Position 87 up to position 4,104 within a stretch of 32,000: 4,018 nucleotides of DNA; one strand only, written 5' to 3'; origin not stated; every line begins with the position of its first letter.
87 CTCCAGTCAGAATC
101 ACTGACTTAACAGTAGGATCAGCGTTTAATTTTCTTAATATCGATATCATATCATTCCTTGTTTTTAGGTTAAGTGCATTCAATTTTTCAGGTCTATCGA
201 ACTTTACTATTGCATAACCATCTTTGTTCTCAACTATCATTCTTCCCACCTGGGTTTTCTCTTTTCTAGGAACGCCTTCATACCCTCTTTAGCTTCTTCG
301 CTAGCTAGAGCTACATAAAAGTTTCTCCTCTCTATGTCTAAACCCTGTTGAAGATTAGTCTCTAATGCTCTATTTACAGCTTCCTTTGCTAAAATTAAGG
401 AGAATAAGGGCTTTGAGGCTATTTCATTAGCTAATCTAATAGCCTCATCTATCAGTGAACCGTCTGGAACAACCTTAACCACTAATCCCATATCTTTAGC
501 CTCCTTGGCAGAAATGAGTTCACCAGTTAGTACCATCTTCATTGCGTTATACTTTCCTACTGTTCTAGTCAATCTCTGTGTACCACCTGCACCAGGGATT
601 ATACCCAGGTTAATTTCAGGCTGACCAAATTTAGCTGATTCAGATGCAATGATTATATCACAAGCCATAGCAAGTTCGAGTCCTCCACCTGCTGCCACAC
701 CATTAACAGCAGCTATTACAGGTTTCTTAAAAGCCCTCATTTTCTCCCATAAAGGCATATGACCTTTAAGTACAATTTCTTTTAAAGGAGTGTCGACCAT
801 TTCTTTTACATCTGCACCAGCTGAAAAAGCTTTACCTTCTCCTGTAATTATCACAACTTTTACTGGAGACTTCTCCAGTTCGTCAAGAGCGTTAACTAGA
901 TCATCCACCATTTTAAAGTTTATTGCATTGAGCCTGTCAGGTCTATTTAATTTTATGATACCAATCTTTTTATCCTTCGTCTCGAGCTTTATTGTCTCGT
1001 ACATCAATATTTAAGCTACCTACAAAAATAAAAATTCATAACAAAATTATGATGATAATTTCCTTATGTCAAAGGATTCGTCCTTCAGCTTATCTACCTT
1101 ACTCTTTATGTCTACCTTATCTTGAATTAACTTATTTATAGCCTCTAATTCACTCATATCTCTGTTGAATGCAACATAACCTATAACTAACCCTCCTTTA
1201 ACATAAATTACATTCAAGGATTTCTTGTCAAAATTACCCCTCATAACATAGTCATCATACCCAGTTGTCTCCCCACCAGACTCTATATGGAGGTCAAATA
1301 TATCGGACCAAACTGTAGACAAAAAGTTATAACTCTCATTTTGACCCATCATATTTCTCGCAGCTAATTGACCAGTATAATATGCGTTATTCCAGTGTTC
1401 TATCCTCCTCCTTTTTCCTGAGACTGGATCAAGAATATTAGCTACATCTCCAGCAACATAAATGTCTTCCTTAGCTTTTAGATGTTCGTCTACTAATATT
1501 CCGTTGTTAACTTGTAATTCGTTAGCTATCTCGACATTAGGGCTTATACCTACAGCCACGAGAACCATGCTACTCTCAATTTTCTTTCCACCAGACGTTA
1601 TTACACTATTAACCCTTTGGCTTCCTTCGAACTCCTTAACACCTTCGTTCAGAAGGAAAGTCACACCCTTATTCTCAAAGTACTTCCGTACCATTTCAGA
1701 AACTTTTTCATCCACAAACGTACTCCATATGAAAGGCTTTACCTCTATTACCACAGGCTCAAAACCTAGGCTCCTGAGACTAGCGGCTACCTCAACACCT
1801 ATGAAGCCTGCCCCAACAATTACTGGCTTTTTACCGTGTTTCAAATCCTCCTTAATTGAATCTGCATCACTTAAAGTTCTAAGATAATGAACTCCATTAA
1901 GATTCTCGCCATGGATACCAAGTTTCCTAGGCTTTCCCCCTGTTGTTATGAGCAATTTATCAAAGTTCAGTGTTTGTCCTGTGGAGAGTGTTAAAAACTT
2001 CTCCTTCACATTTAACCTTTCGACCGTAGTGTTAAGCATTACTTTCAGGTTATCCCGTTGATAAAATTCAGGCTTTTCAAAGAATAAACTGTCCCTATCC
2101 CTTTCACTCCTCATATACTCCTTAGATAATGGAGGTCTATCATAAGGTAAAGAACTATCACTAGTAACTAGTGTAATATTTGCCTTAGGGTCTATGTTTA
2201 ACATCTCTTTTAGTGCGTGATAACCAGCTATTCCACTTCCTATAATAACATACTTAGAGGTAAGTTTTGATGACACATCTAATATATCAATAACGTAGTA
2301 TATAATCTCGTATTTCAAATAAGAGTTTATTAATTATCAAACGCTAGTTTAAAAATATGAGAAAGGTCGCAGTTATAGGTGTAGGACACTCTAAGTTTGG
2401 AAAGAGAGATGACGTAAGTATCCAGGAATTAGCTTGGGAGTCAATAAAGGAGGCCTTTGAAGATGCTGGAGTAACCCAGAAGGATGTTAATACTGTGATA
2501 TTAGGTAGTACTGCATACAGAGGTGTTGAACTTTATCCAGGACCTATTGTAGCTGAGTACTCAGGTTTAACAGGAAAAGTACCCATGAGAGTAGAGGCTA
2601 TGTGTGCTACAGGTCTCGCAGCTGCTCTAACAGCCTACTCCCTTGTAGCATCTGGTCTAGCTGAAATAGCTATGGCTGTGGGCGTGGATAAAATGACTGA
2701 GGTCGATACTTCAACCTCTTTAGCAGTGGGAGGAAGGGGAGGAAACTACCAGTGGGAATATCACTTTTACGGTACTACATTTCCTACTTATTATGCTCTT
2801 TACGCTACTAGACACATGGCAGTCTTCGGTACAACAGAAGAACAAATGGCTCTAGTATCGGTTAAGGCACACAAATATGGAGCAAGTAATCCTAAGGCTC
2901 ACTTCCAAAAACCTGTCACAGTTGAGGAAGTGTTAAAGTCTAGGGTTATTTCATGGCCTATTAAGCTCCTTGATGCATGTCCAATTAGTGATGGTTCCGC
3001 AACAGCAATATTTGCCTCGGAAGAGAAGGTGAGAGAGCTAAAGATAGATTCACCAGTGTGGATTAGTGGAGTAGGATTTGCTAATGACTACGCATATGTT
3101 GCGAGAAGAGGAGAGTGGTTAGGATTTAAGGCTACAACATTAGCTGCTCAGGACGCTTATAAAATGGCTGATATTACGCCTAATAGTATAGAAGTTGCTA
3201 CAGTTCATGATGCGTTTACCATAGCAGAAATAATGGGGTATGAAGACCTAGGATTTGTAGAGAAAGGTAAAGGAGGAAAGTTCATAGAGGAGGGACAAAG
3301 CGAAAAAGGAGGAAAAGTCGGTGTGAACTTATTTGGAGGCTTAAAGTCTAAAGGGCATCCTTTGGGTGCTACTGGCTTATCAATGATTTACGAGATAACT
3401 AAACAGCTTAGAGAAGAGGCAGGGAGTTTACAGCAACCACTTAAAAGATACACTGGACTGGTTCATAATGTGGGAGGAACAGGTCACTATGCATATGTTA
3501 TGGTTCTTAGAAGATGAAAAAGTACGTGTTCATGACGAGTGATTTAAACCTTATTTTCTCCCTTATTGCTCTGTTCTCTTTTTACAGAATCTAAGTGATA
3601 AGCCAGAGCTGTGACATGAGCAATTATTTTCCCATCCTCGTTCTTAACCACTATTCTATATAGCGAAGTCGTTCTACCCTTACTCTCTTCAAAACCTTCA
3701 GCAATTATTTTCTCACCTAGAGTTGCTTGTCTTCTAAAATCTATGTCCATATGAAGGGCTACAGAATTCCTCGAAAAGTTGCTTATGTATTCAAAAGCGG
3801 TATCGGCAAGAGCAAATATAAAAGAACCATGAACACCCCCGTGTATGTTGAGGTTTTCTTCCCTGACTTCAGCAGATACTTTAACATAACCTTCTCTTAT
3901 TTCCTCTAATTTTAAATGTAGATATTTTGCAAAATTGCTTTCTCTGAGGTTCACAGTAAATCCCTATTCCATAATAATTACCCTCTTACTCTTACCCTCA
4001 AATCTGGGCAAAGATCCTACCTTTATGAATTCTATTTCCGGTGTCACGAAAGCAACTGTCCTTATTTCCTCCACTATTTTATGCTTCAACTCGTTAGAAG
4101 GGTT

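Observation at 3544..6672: Four-gene operon (R2-fold diiron protein, DUF35, PaaK-like ligase, PaaI-like thioesterase): a possible non-canonical aryl-CoA oxygenation module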

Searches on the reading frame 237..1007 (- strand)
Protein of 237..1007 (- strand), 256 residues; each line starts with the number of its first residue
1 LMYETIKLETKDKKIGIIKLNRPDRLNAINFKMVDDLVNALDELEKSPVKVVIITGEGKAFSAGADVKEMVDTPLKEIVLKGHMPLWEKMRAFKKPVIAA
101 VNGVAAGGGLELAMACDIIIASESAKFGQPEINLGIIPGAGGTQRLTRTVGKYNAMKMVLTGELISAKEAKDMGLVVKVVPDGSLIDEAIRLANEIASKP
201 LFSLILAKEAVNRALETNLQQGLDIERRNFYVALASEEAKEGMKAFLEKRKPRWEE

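Call 3: search_protein_families(library=pfam, proteins=[window:237-1007:-], max_evalue=0.01)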
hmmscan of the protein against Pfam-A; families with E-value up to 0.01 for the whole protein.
window:237-1007:- (256 aa): 3 families
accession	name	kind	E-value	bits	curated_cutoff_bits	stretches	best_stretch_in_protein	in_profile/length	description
PF00378.25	ECH_1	-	5.1e-83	278.7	27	1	12-256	3-250/251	Enoyl-CoA hydratase/isomerase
PF16113.10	ECH_2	-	2.1e-39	136.4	27.2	1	15-185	1-177/335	Enoyl-CoA hydratase/isomerase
PF01343.23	Peptidase_S49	-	0.00026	21.4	24.9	1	92-126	4-38/154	Peptidase family S49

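Call 38: search_protein_families(library=ncbifam, proteins=[window:237-1007:-], max_evalue=1e-10)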
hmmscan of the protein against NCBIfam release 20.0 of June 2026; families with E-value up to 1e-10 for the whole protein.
window:237-1007:- (256 aa): 72 families (the best 25 are shown)
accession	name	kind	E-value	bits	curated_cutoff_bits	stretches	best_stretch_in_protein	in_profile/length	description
NF004517.0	PRK05862.1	equivalog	1.3e-91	306.7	396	1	1-254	1-254/257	enoyl-CoA hydratase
NF006007.0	PRK08138.1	subfamily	8.4e-87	290.8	355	1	4-255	7-259/261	enoyl-CoA hydratase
NF007239.0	PRK09674.1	equivalog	1.7e-84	283.3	371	1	5-254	4-254/257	2,3-dehydroadipyl-CoA hydratase PaaF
NF004475.0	PRK05809.1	subfamily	2.1e-76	256.9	394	1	2-254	2-257/260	short-chain-enoyl-CoA hydratase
NF051848.1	EnCoAHydtEchA19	equivalog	5.3e-75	252.3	400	1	11-255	6-256/258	enoyl-CoA hydratase EchA19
NF005803.0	PRK07658.1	equivalog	5.6e-71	238.9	313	1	6-255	4-255/257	enoyl-CoA hydratase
NF005802.0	PRK07657.1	equivalog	1.5e-69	234.4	363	1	2-254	1-257/260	enoyl-CoA hydratase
NF004634.0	PRK05980.1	equivalog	5.3e-68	229.2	375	1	2-254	1-260/263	crotonase/enoyl-CoA hydratase family protein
NF006100.0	PRK08252.1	subfamily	1.5e-62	211.5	282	1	4-255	3-252/254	crotonase/enoyl-CoA hydratase family protein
TIGR02280.1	PaaB1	equivalog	1e-61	208.7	345.15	1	12-254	6-253/256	2-(1,2-epoxy-1,2-dihydrophenyl)acetyl-CoA isomerase PaaG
NF046063.1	oxepin_alt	equivalog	1.8e-59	201.3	300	1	10-253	5-254/254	oxepin-CoA hydrolase, alternative type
NF004840.0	PRK06190.1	equivalog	3.6e-59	200.5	253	1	6-236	5-238/260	enoyl-CoA hydratase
NF042430.2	EnCoAhydt_DpgD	equivalog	8.2e-58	195.9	400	1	11-255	3-256/258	enoyl-CoA-hydratase DpgD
NF004635.0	PRK05981.1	equivalog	1.1e-57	195.6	351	1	1-252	1-261/266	enoyl-CoA hydratase/isomerase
NF006008.0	PRK08139.1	equivalog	1.8e-56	191.6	313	1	6-255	12-264/266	enoyl-CoA hydratase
NF004725.0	PRK06072.1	equivalog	1.6e-49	168.9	293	1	6-254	2-245/248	enoyl-CoA hydratase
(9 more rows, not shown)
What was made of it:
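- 237..1007 (-): PaaF-like enoyl-CoA hydratase. PRK05862 scores 307 bits and PaaF PRK09674 scores 283 bits, both below cut-offs (call 38).
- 1..240 (-): 5' part of a second crotonase (PaaG-like in relatives), cut off by the window start. The orthologous second crotonase in A. brierleyi and Pyrobaculum hits PRK06072 and PaaG TIGR02280 (call 38).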

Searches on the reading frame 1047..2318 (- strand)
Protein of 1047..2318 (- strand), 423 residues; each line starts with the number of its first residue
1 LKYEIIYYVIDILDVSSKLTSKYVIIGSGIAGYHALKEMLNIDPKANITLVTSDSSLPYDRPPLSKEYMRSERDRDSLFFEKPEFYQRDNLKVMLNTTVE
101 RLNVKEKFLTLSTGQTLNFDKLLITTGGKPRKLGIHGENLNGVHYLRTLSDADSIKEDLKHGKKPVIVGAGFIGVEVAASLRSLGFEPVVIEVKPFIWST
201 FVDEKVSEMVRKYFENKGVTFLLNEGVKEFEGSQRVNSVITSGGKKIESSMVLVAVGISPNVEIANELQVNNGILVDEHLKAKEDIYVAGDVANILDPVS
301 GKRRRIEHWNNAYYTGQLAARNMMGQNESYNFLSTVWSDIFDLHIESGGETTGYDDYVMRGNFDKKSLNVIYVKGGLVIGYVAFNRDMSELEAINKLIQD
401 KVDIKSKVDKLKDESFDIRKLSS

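Call 3: search_protein_families(library=pfam, proteins=[window:1047-2318:-], max_evalue=0.01)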
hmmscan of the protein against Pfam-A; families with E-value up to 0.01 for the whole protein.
window:1047-2318:- (423 aa): 12 families
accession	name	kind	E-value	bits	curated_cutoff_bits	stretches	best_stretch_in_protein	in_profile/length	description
PF07992.20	Pyr_redox_2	-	5.3e-63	213.6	26.1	1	22-316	2-291/291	Pyridine nucleotide-disulphide oxidoreductase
PF00070.33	Pyr_redox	-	3.5e-18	66.3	22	1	166-242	3-80/82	Pyridine nucleotide-disulphide oxidoreductase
PF14759.12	Reductase_C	-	1.5e-12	48.3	25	1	336-421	2-84/85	Reductase C-terminal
PF13738.12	Pyr_redox_3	-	7e-10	39.1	30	1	86-267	91-276/305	Pyridine nucleotide-disulphide oxidoreductase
PF01266.30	DAO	-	4.3e-05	23.6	27.9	0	208-265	153-210/353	FAD dependent oxidoreductase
PF03486.20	HI0933_like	-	0.00027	20.9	50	0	88-129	121-165/244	HI0933-like protein Rossmann domain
PF05834.18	Lycopene_cycl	-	0.00045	19.8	23.4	0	205-277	88-161/380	Lycopene cyclase protein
PF13454.12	NAD_binding_9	-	0.00054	20.4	21.8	0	24-53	1-32/155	FAD-NAD(P)-binding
PF13450.12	NAD_binding_8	-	0.0025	18.5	21.9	0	167-195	1-29/68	NAD(P)-binding Rossmann-like domain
PF13434.12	Lys_Orn_oxgnase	-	0.0048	16.5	21.3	0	22-92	190-259/339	L-lysine 6-monooxygenase/L-ornithine 5-monooxygenase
PF01262.27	AlaDh_PNT_C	-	0.0066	16.3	23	0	21-43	29-51/214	Alanine dehydrogenase/PNT, C-terminal domain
PF00670.27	AdoHcyase_NAD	-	0.0079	16.8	27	0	160-196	21-57/162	S-adenosyl-L-homocysteine hydrolase, NAD binding domain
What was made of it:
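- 1047..2318 (-): HcaD-like ferredoxin-NAD(+) reductase; candidate electron donor. Pyr_redox_2 plus Reductase_C (call 3).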

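Call 6: search_protein_families(library=ncbifam, proteins=[window:1047-2318:-], max_evalue=0.01)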
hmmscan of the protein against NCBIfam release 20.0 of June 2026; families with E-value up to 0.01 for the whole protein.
window:1047-2318:- (423 aa): 53 families (the best 25 are shown)
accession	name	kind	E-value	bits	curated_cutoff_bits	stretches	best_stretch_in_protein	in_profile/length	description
NF042949.2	3PPDioc_HcaD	equivalog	1.5e-73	247.8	450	1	22-404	3-384/386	3-phenylpropionate/cinnamic acid dioxygenase ferredoxin--NAD(+) reductase subunit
NF041682.1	ant_diox_AndAa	equivalog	2.7e-70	237.1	650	1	20-419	3-403/406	anthranilate 1,2-dioxygenase system ferredoxin--NAD(+) reductase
NF007286.0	PRK09754.1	equivalog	4.3e-58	197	447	1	23-408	6-389/400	phenylpropionate dioxygenase ferredoxin reductase subunit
NF045765.1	PhenlGlyoxDHPadH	equivalog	3e-55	187.8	475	1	20-411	2-399/416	NADH-dependent phenylglyoxylate dehydrogenase subunit epsilon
TIGR02374.1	nitri_red_nirB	equivalog_domain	6.1e-52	177.1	578.35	1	24-411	2-395/794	nitrite reductase large subunit NirB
TIGR03385.1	CoA_CoA_reduc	equivalog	8.3e-48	163.2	578.8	1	22-367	1-355/439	CoA-disulfide reductase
NF046103.1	NOXase_Strep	equivalog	2.3e-47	162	600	1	22-350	1-339/442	H2O-forming NADH oxidase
NF003437.0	PRK04965.1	equivalog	5.2e-43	147.5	392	1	21-296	3-278/378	NADH:flavorubredoxin reductase NorW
NF007123.0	PRK09564.1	equivalog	8.2e-40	136.8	458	1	22-348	2-340/444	CoA-disulfide reductase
NF011565.0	PRK14989.1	subfamily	2.4e-35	121.9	883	1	22-301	5-291/847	nitrite reductase large subunit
TIGR01350.1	lipoamide_DH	equivalog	2.9e-26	92.2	408.8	1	110-328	127-334/461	dihydrolipoyl dehydrogenase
TIGR02053.1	MerA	equivalog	5.4e-23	81.7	454.45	1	106-331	116-337/465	mercury(II) reductase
NF004945.0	PRK06292.2-3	equivalog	1.8e-20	73.3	494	1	112-294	123-306/457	dihydrolipoyl dehydrogenase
NF041853.1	hythiocyan_redase_MerA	equivalog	1.3e-19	70.4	650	1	113-293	116-295/440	hypothiocyanous acid reductase MerA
NF003585.0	PRK05249.1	equivalog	2.4e-19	69.3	465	1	112-293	132-313/464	Si-specific NAD(P)(+) transhydrogenase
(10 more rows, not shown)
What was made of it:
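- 1047..2318 (-): HcaD and AndAa models score 237-248 bits, below cut-offs (call 6).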

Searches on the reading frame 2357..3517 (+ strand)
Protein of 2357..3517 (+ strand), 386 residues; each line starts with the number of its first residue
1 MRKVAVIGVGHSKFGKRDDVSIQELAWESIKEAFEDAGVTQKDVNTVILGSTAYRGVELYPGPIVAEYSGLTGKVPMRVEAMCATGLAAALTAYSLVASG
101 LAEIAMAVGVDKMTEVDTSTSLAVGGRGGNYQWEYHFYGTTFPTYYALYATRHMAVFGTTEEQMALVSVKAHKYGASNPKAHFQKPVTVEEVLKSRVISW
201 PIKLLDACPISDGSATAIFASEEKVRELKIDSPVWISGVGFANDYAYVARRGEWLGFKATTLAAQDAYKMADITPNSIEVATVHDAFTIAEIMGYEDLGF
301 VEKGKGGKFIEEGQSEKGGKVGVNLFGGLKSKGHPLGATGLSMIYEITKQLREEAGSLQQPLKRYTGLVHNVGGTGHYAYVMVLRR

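Call 3: search_protein_families(library=pfam, proteins=[window:2357-3517:+], max_evalue=0.01)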
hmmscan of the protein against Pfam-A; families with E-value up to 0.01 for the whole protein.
window:2357-3517:+ (386 aa): 4 families
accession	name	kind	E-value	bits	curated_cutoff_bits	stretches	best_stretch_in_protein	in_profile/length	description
PF22691.2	Thiolase_C_1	-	2.3e-45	154.3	28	1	243-386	4-144/144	Thiolase C-terminal domain-like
PF00108.29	Thiolase_N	-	5.7e-22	78.8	26.4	1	4-223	1-260/260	Thiolase, N-terminal domain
PF02803.24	Thiolase_C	-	4.5e-09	36.4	27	1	243-356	8-102/123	Thiolase, C-terminal domain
PF00109.32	ketoacyl-synt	-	1.7e-05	25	20.8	1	66-122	158-213/252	Beta-ketoacyl synthase, N-terminal domain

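Call 6: search_protein_families(library=ncbifam, proteins=[window:2357-3517:+], max_evalue=0.01)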
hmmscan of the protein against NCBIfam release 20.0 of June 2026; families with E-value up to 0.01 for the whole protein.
window:2357-3517:+ (386 aa): 53 families (the best 25 are shown)
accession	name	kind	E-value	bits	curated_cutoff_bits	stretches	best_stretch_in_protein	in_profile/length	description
NF009228.0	PRK12578.1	subfamily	4.4e-239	792.6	485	1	2-386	3-387/387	thiolase domain-containing protein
NF004720.0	PRK06064.1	subfamily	1.6e-146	488.1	420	1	1-386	1-387/389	thiolase domain-containing protein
NF053570.1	AcCoTHIOL_METTL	equivalog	1e-97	327.4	600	1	1-384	1-381/385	acetyl-CoA acetyltransferase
NF004810.0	PRK06157.1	equivalog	8.1e-86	288.7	403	1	2-379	7-388/400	acetyl-CoA acetyltransferase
NF005704.0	PRK07516.1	subfamily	3.8e-79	266.4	412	1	2-385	2-386/389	thiolase domain-containing protein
NF006102.0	PRK08256.1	subfamily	1.3e-74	251.7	436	1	2-376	3-383/394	lipid-transfer protein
NF004982.0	PRK06365.1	equivalog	5.3e-72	243.2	695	2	1-251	15-265/430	thiolase domain-containing protein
NF004721.0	PRK06065.1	equivalog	2.2e-66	224.3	455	1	2-385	10-392/393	thiolase domain-containing protein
NF006180.0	PRK08313.1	subfamily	6.3e-64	216.2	514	1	2-384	4-382/389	thiolase domain-containing protein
NF004811.0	PRK06158.1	subfamily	2.3e-63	214.5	421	1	3-375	9-369/384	acetyl-CoA acetyltransferase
NF053628.1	BnzsclthlBbsBGT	equivalog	3.1e-63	213.9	750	1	2-374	5-370/389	benzoylsuccinyl-CoA thiolase subunit BbsB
NF004715.0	PRK06059.1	equivalog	1.9e-62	211.5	424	1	2-383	4-397/399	lipid-transfer protein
NF006010.0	PRK08142.1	subfamily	5.4e-55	186.7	462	1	6-375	9-373/388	thiolase domain-containing protein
NF005892.0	PRK07855.1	subfamily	1.6e-50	172.1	469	1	3-355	7-362/390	lipid-transfer protein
NF004722.0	PRK06066.1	equivalog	3.6e-50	171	516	1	2-361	4-361/385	thiolase domain-containing protein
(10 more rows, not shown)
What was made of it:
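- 2357..3517 (+): SCP-x-type thiolase, convergent with the operon; the PaaJ-analogous step. NF009228 scores 793 bits, above cut-off (call 6).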

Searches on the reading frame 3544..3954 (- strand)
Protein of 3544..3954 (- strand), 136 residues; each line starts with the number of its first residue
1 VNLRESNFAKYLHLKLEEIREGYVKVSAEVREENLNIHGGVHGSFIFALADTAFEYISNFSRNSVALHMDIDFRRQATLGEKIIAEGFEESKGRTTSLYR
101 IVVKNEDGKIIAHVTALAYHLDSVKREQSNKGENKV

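Call 3: search_protein_families(library=pfam, proteins=[window:3544-3954:-], max_evalue=0.01)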
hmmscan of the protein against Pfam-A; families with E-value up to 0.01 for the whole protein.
window:3544-3954:- (136 aa): 3 families
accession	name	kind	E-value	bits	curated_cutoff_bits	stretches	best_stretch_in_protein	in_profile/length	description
PF03061.28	4HBT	-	2.9e-12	47.2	20.6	1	38-111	1-78/79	Thioesterase superfamily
PF14539.12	DUF4442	-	0.00014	22.5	25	1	12-115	19-127/132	Domain of unknown function (DUF4442)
PF13622.12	4HBT_3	-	0.0033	18.1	24.3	1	37-116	8-80/83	Acyl-CoA thioesterase N-terminal domain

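Call 6: search_protein_families(library=ncbifam, proteins=[window:3544-3954:-], max_evalue=0.01)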
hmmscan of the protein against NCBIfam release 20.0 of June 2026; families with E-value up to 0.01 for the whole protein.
window:3544-3954:- (136 aa): 3 families
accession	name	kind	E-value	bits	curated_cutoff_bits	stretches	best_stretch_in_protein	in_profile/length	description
TIGR02286.1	PaaD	equivalog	6.1e-27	94.1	118.9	1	10-115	2-108/114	hydroxyphenylacetyl-CoA thioesterase PaaI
TIGR00369.1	unchar_dom_1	domain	1.3e-18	67.2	36.6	1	8-116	2-113/117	hotdog fold thioesterase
NF047425.1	MenI_Listeria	exception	3.9e-05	23.4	185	1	7-112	2-110/122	1,4-dihydroxy-2-naphthoyl-CoA hydrolase MenI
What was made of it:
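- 3544..3954 (-): PaaI-family hot-dog thioesterase. TIGR02286 scores 94 bits against a cut-off of 119; TIGR00369 is above cut-off (call 6).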

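Call 65: search_solved_structures(query=window:3544-3954:-, max_evalue=0.00001)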
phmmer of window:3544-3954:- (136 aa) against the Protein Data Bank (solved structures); distinct sequences matched with E-value up to 0.00001: 8.
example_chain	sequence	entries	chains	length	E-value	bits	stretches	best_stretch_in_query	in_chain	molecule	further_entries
1j1y_A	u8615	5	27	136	2.7e-17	66.8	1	8-121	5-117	PaaI protein | phenylacetic acid degradation protein PaaI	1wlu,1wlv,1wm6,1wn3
2dsl_A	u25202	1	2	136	1.4e-16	64.5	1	8-121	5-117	Phenylacetic acid degradation protein PaaI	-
2fs2_A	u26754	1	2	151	3.9e-11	46.9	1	8-119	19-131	Phenylacetic acid degradation protein paaI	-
1psu_A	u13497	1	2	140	4.2e-11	46.8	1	8-115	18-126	Phenylacetic acid degradation protein PaaI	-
4xy6_A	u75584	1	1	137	2e-10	44.6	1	11-117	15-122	Hypothetical Thioesterase Protein SP_1851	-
4i82_A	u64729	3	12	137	7.3e-10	42.8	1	11-117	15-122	Putative uncharacterized protein | Hypothetical Thioesterase Protein SP_1851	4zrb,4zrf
4xy5_A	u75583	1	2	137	4.3e-09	40.3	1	11-117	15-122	Hypothetical Thioesterase Protein SP_1851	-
3lbb_A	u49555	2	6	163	4.7e-09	40.1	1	17-116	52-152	Putative uncharacterized protein smu.793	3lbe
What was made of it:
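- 3544..3954 (-): Best PDB match is the PaaI protein 1j1y, E 2.7e-17 (call 65).
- On PaaI thioesterase: The best solved relatives are PaaI proteins 1j1y and 2fs2 (call 65).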
